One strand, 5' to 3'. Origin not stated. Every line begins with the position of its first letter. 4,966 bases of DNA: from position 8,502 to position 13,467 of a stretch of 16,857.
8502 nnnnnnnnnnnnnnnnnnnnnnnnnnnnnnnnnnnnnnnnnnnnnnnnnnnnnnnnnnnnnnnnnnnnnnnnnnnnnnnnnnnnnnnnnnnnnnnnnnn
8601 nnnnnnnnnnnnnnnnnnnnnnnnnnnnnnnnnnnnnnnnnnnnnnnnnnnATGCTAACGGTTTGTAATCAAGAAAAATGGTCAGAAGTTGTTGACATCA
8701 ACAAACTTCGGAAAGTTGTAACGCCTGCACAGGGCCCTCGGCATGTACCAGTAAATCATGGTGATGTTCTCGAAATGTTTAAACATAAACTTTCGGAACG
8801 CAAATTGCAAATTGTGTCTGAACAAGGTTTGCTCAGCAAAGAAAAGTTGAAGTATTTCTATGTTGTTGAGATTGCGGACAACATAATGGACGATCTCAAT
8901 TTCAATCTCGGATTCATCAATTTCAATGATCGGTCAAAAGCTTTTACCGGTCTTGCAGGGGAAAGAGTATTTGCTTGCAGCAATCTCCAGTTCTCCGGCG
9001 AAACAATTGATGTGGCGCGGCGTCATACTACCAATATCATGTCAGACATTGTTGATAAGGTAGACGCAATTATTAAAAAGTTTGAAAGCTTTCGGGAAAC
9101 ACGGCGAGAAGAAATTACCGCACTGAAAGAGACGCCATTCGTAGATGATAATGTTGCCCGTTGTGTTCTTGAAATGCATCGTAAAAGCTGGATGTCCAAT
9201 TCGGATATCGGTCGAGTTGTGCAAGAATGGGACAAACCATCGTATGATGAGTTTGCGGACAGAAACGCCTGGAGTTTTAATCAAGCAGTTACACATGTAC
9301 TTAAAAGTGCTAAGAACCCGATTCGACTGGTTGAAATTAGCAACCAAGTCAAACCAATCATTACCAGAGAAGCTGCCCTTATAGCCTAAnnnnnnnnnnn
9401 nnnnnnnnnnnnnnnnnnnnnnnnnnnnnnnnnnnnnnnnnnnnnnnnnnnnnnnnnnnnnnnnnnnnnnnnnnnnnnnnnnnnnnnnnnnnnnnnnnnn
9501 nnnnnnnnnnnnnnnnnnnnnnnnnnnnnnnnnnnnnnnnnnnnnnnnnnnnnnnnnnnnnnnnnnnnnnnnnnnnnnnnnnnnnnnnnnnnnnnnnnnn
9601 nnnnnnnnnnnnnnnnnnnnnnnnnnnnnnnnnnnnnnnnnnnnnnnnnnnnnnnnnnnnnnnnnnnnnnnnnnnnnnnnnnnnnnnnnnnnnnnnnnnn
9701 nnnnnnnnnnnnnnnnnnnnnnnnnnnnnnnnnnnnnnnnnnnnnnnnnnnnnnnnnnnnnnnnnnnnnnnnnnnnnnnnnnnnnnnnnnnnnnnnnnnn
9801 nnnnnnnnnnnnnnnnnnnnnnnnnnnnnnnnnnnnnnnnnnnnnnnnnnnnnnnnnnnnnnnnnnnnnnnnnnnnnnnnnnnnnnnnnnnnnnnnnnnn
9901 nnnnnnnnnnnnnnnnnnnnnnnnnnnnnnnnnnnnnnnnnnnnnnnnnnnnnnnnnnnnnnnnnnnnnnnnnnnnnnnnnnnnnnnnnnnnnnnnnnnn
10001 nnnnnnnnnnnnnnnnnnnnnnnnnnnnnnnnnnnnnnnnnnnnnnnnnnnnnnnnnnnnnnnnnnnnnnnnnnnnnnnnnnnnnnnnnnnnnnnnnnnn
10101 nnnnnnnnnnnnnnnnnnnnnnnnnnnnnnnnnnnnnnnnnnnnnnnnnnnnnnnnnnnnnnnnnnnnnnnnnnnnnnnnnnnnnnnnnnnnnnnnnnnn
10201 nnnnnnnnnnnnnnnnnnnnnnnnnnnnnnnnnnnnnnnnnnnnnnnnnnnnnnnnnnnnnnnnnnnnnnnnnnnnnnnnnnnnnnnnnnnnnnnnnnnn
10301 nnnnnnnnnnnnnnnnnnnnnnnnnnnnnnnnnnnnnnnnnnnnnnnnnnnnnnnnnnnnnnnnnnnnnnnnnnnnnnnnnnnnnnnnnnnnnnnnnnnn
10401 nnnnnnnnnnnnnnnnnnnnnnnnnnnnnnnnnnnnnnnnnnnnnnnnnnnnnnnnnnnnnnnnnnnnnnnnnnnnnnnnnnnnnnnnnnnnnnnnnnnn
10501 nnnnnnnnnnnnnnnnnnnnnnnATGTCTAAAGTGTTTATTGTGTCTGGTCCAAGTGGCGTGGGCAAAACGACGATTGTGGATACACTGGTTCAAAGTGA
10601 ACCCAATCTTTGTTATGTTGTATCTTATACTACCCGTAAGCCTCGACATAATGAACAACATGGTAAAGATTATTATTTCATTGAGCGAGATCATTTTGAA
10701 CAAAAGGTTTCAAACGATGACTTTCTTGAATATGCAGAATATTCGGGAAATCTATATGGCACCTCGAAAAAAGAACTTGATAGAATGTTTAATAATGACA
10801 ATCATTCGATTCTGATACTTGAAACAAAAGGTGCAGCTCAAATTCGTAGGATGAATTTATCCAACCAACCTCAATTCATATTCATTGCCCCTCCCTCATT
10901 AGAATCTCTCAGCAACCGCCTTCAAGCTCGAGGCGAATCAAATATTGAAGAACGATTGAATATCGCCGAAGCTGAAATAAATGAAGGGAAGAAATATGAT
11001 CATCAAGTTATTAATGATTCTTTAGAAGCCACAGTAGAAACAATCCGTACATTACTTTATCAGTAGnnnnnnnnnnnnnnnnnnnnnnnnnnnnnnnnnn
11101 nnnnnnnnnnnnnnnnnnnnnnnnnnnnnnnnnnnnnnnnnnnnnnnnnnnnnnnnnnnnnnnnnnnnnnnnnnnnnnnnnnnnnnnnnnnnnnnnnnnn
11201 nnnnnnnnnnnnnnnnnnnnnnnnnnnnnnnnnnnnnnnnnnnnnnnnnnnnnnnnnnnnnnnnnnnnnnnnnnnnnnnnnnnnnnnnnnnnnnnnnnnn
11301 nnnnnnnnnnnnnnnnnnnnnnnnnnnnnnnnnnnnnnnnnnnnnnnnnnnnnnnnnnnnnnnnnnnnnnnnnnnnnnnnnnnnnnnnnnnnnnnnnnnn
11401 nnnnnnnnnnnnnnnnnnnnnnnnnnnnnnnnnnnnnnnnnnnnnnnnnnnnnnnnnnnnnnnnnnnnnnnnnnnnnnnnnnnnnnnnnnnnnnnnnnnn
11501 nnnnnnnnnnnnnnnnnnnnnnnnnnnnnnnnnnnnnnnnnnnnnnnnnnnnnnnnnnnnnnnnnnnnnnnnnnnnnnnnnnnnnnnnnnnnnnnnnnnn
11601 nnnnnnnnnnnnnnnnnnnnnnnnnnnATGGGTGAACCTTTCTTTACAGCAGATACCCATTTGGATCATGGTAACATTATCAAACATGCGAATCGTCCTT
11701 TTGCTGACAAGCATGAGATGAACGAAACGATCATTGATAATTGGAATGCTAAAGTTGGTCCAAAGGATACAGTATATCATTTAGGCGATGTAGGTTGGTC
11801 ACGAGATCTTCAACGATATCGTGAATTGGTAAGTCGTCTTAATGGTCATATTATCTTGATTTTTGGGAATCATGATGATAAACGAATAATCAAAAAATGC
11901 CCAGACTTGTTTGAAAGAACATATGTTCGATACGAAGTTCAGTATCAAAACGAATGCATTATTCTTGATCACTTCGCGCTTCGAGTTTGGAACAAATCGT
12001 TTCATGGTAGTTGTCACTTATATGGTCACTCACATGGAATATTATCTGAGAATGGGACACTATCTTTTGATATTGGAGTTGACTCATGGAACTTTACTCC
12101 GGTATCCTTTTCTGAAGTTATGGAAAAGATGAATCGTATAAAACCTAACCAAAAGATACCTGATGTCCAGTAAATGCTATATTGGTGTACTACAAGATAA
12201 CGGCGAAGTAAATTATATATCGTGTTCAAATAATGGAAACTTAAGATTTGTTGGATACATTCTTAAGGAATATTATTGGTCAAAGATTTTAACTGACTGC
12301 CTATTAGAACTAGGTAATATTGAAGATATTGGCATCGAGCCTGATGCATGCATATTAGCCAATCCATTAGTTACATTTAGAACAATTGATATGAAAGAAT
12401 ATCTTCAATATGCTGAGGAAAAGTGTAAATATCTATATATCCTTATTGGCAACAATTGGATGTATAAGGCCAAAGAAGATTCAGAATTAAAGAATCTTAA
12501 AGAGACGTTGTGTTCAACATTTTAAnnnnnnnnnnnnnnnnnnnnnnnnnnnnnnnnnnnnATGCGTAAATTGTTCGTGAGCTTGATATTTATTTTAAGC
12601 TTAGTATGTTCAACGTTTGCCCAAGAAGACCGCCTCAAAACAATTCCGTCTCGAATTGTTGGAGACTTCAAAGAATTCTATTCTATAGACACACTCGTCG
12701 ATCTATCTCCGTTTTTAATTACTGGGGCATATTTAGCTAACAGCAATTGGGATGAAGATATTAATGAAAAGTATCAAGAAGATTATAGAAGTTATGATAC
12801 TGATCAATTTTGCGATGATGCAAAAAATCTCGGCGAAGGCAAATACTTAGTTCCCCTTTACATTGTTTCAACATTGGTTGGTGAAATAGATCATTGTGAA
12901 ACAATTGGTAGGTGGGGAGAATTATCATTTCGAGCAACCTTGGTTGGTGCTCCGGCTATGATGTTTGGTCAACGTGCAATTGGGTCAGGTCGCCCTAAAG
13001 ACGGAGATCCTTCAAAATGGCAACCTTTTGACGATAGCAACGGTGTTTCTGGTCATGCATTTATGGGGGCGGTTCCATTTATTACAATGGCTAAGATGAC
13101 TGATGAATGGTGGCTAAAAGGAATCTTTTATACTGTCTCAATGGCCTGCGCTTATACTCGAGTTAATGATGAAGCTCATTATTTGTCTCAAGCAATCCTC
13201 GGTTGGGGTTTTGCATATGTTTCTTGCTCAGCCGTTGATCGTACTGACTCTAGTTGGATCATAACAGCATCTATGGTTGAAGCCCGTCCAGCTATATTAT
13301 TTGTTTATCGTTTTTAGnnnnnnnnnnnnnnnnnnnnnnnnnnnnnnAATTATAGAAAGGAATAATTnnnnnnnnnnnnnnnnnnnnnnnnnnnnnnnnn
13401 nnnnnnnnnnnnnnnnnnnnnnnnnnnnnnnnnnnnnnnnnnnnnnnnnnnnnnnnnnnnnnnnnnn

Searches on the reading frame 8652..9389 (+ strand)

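Call 9: search_protein_families(library=pfam, proteins=[window:8652-9389:+], max_evalue=0.01)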
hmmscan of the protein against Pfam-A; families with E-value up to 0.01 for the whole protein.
window:8652-9389:+ (245 aa): 1 family
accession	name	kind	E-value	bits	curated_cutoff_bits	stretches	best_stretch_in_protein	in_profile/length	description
PF06067.16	DUF932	-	1.2e-07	32.2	23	1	28-222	6-211/227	Domain of unknown function (DUF932)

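Call 10: search_protein_families(library=phrogs, proteins=[window:8652-9389:+], max_evalue=0.001)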
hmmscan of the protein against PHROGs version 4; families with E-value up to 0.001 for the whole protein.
window:8652-9389:+ (245 aa): 1 family
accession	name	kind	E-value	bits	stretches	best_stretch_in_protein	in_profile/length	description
phrog_12094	-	unknown function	5.5e-05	23.4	1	88-171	102-186/281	-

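Call 84: search_protein_families(library=padloc, proteins=[window:8652-9389:+], max_evalue=0.01)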
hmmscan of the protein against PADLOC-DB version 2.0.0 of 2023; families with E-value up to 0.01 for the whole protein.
window:8652-9389:+ (245 aa): 0 families

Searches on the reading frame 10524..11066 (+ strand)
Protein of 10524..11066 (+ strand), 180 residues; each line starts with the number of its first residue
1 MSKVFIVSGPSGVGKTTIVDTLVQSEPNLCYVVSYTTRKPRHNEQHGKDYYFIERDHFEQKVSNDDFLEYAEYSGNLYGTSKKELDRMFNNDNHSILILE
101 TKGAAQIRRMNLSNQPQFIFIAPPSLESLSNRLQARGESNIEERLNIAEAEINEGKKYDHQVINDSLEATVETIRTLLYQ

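Call 8: search_protein_families(library=ncbifam, proteins=[window:10524-11066:+], max_evalue=0.01)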
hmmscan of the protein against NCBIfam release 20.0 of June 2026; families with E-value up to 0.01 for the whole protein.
window:10524-11066:+ (180 aa): 6 families
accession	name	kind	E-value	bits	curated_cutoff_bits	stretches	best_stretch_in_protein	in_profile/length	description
TIGR03263.1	guanyl_kin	equivalog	2.7e-59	199.8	160.45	1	3-178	2-178/180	guanylate kinase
NF011325.0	PRK14738.1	equivalog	6.7e-40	136.5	263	1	3-178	14-192/206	guanylate kinase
NF011324.0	PRK14737.1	equivalog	3.6e-36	124.7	318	1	3-178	6-182/187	guanylate kinase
TIGR02322.1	phosphon_PhnN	equivalog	9.8e-07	28.6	156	1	4-178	3-176/179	phosphonate metabolism protein/1,5-bisphosphokinase (PRPP-forming) PhnN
NF008932.0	PRK12289.1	equivalog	9.2e-05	21.6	483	1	2-46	179-223/363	small ribosomal subunit biogenesis GTPase RsgA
NF007485.0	PRK10078.1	equivalog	0.00022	21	153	1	1-178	1-174/186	ribose 1,5-bisphosphokinase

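Call 9: search_protein_families(library=pfam, proteins=[window:10524-11066:+], max_evalue=0.01)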
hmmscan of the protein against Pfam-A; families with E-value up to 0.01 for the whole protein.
window:10524-11066:+ (180 aa): 11 families
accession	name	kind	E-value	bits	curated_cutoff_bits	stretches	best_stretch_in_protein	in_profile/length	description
PF00625.27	Guanylate_kin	-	8.3e-44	149.9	25.2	1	2-178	2-179/182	Guanylate kinase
PF13671.12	AAA_33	-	1.2e-05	26.1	27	1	4-90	1-68/143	AAA domain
PF13238.12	AAA_18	-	7.4e-05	23.6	29.4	1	6-152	2-126/128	AAA domain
PF01637.24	ATPase_2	-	0.00031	21.1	33.2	1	3-74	21-79/225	ATPase domain predominantly from Archaea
PF03193.22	RsgA_GTPase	-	0.00082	19.7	30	1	3-43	107-147/174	RsgA GTPase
PF13401.12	AAA_22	-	0.0013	19.5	27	1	4-40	7-33/130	AAA domain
PF20720.3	nSTAND3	-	0.0014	18.8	27.2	1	3-76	18-83/155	Novel STAND NTPase 3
PF13191.12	AAA_16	-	0.0021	19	32.6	1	4-26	26-48/167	AAA ATPase domain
PF13173.12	AAA_14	-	0.0027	18.1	27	1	3-43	3-46/129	AAA domain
PF13555.12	AAA_29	-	0.0042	17.3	27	1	4-22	24-42/61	P-loop containing region of AAA domain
PF02492.25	cobW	-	0.0095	16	20.7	0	4-25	2-24/180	CobW/HypB/UreG, nucleotide-binding domain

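Call 10: search_protein_families(library=phrogs, proteins=[window:10524-11066:+], max_evalue=0.001)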
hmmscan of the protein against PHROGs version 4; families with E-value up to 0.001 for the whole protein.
window:10524-11066:+ (180 aa): 2 families
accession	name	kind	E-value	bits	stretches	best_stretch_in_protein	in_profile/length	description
phrog_1815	-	other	4.4e-40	139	1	1-175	2-175/197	guanylate kinase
phrog_761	-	other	0.00042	21.1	1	1-56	18-67/362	thymidylate kinase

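Call 102: find_related_loci(query=window:10524-11066:+, collection=viral_contigs, flank=6000)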
Query window:10524-11066:+ (180 aa) in viral_contigs; peptide patterns used: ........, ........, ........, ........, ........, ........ (x = any residue, [..] = any of these).
9 stretches matched a pattern, but none encodes a relative of the query by tblastn (E <= 1e-3).

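Call 104: find_related_loci(query=A7, collection=viral_contigs, flank=6000)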
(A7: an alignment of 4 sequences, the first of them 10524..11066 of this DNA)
Query A7 (180 aa) in viral_contigs; peptide patterns used: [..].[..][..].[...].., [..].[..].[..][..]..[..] (x = any residue, [..] = any of these).
600 stretches matched a pattern (row limit reached: there are more); 57 encode a relative of the query (tblastn E <= 1e-3); 57 distinct loci.
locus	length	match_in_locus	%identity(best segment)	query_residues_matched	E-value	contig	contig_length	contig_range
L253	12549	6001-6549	31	4-180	2e-27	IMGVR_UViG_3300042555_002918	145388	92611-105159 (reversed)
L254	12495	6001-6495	33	4-166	7e-27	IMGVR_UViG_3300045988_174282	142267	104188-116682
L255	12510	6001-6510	33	3-167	5e-22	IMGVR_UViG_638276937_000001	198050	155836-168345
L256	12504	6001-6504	31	3-174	1e-20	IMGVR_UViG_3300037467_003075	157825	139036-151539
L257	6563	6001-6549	30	3-180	7e-20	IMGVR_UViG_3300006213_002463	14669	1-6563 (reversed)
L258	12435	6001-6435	32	4-155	3e-14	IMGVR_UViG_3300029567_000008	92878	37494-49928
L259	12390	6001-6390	34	4-143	6e-14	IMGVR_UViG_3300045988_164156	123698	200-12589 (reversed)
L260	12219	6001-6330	36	4-117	7e-14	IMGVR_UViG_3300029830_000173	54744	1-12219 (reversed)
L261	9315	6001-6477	27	1-167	7e-14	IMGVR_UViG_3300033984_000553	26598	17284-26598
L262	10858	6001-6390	34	4-143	1e-13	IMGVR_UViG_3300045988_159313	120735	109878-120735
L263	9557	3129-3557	34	1-150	1e-13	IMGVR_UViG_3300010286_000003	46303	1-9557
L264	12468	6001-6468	27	1-164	3e-13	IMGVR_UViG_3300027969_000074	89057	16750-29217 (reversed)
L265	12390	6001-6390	34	4-143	6e-14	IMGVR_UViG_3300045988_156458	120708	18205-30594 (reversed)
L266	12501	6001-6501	29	3-175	6e-13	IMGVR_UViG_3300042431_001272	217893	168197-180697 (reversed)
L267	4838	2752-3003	38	1-87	6e-13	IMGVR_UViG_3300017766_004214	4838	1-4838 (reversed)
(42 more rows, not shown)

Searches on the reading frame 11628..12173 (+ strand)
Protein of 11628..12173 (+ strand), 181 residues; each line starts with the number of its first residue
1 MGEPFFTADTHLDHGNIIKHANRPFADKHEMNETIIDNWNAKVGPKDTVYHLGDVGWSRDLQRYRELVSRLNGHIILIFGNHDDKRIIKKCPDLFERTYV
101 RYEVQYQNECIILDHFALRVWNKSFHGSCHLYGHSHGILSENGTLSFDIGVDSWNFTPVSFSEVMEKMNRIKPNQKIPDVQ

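Call 9: search_protein_families(library=pfam, proteins=[window:11628-12173:+], max_evalue=0.01)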
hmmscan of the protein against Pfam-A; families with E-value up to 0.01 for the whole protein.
window:11628-12173:+ (181 aa): 1 family
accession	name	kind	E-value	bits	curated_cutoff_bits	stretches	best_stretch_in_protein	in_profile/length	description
PF12850.12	Metallophos_2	-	0.00022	21.7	27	1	26-137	7-118/154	Calcineurin-like phosphoesterase superfamily domain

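Call 10: search_protein_families(library=phrogs, proteins=[window:11628-12173:+], max_evalue=0.001)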
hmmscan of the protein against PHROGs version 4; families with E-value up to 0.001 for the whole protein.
window:11628-12173:+ (181 aa): 3 families
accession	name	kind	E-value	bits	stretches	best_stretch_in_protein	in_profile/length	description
phrog_547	-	other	9.1e-47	160.2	1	1-174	28-205/245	phosphoesterase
phrog_30537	-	unknown function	4.5e-05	24.8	1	18-57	2-40/87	-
phrog_1649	-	other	0.00062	19.5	1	7-97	41-114/308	metallo-phosphoesterase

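Call 84: search_protein_families(library=padloc, proteins=[window:11628-12173:+], max_evalue=0.01)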
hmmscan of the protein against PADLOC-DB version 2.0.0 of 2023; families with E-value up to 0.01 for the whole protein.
window:11628-12173:+ (181 aa): 0 families

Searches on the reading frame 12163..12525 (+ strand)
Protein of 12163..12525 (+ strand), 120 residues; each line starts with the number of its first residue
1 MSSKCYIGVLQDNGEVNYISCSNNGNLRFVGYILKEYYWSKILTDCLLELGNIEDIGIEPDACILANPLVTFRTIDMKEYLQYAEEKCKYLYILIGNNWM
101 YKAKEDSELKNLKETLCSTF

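Call 9: search_protein_families(library=pfam, proteins=[window:12163-12525:+], max_evalue=0.01)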
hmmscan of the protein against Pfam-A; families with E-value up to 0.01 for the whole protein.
window:12163-12525:+ (120 aa): 0 families

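Call 10: search_protein_families(library=phrogs, proteins=[window:12163-12525:+], max_evalue=0.001)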
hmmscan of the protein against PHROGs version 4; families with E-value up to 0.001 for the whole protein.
window:12163-12525:+ (120 aa): 1 family
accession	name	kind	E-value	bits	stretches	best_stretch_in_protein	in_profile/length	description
phrog_1987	-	unknown function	6e-09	37.3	1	1-107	1-120/128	-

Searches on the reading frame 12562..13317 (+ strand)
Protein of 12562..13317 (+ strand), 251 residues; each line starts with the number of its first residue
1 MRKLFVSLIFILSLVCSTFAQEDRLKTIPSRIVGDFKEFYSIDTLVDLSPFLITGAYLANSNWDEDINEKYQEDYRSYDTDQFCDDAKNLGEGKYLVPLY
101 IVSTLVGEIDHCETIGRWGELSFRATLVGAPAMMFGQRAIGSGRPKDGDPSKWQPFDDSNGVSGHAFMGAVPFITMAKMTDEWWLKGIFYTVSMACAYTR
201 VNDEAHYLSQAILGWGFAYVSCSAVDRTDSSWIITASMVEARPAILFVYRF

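Call 9: search_protein_families(library=pfam, proteins=[window:12562-13317:+], max_evalue=0.01)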
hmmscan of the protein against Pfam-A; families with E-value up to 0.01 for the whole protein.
window:12562-13317:+ (251 aa): 2 families
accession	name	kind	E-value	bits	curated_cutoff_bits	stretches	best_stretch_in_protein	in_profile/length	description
PF01569.27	PAP2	-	2.7e-07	30.8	27.2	1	158-223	48-119/130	PAP2 superfamily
PF14360.12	PAP2_C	-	0.0074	17.3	27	0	162-218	7-65/74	PAP2 superfamily C-terminal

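Call 10: search_protein_families(library=phrogs, proteins=[window:12562-13317:+], max_evalue=0.001)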
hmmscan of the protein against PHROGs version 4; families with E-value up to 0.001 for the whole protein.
window:12562-13317:+ (251 aa): 0 families

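Call 84: search_protein_families(library=padloc, proteins=[window:12562-13317:+], max_evalue=0.01)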
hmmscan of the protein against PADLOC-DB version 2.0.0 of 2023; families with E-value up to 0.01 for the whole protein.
window:12562-13317:+ (251 aa): 0 families
